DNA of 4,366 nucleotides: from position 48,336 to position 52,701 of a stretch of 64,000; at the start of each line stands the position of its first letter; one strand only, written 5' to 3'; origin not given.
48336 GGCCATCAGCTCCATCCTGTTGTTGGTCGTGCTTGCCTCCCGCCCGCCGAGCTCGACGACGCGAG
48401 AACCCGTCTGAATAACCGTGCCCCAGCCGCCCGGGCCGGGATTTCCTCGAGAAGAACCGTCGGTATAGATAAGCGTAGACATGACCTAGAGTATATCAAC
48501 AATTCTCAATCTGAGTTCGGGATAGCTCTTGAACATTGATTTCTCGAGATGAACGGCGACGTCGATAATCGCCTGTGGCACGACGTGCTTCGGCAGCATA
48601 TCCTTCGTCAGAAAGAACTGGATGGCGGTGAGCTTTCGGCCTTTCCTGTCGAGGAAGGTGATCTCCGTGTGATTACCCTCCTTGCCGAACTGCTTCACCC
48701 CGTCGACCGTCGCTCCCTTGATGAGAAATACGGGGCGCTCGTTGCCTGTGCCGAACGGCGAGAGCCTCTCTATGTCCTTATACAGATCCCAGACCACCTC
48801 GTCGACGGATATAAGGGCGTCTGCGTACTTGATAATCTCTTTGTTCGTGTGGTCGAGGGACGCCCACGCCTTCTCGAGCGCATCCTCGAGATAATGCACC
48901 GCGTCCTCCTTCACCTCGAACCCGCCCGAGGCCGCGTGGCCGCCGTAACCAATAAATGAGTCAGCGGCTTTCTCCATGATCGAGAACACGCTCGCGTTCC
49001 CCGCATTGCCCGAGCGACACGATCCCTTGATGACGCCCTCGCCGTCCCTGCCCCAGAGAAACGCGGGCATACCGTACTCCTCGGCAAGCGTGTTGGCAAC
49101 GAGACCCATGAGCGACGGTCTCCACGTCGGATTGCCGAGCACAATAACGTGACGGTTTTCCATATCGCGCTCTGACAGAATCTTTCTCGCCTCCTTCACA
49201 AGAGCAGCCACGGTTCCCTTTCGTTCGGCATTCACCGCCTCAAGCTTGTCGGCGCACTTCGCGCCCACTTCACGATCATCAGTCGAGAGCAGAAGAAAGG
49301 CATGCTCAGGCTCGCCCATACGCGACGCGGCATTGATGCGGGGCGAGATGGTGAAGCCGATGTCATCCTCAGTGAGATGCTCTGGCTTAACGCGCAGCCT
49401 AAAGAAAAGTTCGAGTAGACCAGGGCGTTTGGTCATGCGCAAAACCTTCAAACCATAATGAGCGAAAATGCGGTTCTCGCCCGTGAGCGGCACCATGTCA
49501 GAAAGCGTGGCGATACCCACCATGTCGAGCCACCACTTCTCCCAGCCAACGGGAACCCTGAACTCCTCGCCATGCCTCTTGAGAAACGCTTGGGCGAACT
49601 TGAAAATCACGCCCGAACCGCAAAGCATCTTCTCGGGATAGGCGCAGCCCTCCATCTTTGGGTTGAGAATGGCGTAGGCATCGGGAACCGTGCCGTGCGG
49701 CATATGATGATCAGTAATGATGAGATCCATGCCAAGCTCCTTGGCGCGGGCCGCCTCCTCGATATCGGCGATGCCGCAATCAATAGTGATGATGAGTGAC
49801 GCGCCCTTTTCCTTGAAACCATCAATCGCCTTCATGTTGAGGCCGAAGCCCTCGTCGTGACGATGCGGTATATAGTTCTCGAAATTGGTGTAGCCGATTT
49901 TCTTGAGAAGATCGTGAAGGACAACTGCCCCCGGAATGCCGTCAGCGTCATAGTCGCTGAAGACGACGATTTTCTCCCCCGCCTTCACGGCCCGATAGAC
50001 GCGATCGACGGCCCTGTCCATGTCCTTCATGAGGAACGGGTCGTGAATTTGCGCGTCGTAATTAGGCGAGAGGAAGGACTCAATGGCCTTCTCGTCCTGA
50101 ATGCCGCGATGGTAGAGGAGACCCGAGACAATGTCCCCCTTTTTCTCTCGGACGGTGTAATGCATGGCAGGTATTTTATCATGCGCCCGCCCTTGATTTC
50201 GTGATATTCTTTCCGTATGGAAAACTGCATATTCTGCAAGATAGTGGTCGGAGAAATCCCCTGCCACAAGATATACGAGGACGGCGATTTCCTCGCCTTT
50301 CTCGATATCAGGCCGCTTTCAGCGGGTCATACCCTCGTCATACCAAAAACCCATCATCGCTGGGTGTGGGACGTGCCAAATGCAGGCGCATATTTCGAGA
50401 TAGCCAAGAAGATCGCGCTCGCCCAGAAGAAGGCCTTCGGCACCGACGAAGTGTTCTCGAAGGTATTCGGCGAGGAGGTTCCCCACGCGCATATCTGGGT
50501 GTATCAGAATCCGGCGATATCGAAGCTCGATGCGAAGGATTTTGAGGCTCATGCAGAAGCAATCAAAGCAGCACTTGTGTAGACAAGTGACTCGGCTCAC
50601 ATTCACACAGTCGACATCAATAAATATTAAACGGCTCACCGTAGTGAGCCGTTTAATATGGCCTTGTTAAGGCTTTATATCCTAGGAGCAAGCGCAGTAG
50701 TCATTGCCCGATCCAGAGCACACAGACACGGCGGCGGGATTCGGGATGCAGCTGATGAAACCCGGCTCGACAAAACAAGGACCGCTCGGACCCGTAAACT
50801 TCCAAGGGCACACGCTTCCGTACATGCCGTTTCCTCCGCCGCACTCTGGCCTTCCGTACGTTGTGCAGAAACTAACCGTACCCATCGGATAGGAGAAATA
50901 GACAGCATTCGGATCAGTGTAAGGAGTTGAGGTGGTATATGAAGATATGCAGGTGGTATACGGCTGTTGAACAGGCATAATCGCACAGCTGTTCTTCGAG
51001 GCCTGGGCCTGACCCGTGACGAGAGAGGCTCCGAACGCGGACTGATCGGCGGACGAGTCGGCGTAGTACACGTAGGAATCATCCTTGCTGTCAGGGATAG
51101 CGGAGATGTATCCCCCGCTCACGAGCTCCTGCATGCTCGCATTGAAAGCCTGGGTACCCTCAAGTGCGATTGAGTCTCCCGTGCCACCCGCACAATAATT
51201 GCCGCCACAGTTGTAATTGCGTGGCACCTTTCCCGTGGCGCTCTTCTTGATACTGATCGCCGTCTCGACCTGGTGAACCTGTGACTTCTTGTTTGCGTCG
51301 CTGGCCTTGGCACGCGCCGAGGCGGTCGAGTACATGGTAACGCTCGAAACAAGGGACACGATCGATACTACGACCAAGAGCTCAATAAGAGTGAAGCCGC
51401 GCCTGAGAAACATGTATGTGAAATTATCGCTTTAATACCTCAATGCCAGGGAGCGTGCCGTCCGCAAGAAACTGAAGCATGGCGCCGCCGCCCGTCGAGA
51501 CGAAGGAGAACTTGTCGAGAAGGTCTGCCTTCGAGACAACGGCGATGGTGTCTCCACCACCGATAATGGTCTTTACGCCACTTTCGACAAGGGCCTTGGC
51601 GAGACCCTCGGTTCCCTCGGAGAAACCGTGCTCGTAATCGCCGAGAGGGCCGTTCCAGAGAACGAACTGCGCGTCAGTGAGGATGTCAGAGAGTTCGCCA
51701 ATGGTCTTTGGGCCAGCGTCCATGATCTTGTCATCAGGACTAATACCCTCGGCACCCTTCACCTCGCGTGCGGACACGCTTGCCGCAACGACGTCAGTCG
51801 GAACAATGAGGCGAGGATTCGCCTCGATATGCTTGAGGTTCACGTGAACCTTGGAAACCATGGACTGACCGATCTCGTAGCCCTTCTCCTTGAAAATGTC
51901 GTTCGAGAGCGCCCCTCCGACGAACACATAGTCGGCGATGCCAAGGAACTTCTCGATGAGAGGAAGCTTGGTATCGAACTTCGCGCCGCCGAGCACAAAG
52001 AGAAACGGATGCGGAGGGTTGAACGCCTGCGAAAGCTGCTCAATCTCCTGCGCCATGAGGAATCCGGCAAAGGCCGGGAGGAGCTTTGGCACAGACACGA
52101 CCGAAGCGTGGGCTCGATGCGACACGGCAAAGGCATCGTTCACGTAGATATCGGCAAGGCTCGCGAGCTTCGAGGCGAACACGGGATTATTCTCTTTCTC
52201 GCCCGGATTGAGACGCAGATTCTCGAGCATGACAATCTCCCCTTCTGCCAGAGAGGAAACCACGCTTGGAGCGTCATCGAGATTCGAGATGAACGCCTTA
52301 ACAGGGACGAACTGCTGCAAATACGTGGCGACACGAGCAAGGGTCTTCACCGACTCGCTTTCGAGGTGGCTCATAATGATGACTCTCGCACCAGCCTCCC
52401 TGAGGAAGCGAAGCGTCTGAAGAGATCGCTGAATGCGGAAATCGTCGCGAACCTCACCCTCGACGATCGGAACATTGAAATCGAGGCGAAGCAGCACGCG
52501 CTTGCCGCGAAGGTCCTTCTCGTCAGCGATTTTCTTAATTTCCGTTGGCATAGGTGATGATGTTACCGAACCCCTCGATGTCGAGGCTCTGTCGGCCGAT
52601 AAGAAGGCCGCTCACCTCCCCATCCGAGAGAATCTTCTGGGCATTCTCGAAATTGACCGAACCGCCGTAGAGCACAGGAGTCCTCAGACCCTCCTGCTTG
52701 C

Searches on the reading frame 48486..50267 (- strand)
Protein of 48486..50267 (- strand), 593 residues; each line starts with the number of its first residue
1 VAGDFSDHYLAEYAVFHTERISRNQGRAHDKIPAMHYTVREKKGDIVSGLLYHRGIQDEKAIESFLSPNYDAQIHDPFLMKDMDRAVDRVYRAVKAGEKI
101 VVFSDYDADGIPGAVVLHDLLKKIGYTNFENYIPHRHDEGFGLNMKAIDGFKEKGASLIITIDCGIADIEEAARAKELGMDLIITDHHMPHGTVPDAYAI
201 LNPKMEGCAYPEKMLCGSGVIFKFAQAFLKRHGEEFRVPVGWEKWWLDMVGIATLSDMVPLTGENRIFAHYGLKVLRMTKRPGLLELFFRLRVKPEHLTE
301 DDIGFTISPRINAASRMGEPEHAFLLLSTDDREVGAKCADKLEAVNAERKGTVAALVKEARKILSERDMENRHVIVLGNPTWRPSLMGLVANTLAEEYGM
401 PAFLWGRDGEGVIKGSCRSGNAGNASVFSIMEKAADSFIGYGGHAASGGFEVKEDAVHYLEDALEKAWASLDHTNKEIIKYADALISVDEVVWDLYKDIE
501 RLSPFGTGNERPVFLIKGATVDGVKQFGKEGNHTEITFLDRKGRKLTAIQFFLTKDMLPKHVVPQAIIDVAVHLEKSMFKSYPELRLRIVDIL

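Call 3: search_protein_families(library=pfam, proteins=[window:48486-50267:-], max_evalue=0.01)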
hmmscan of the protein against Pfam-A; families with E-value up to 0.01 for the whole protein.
window:48486-50267:- (593 aa): 3 families
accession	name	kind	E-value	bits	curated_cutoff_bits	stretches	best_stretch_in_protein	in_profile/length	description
PF01368.27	DHH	-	6.5e-24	85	28.1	1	99-232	1-109/125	DHH family, N-terminal domain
PF17768.7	RecJ_OB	-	5.1e-20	72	27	1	483-591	2-107/107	RecJ OB domain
PF02272.25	DHHA1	-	4.1e-08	34.1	25.9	1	374-467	4-96/102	DHHA1 domain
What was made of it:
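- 48486..50267 (-): recJ (ssDNA exonuclease), first gene of the co-oriented recJ-rnhA-comEC core run. Gene callers use a later start (559 aa). Pfam DHH, DHHA1 and RecJ_OB (call 3).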

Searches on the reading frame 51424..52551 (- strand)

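Call 48: search_protein_families(library=pfam, proteins=[window:51424-52551:-], max_evalue=0.0001)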
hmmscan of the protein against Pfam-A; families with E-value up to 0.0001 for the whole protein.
window:51424-52551:- (375 aa): 1 family
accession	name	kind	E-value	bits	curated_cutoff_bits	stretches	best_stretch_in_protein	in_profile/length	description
PF00162.24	PGK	-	1.4e-108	363.8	27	1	11-363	3-377/379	Phosphoglycerate kinase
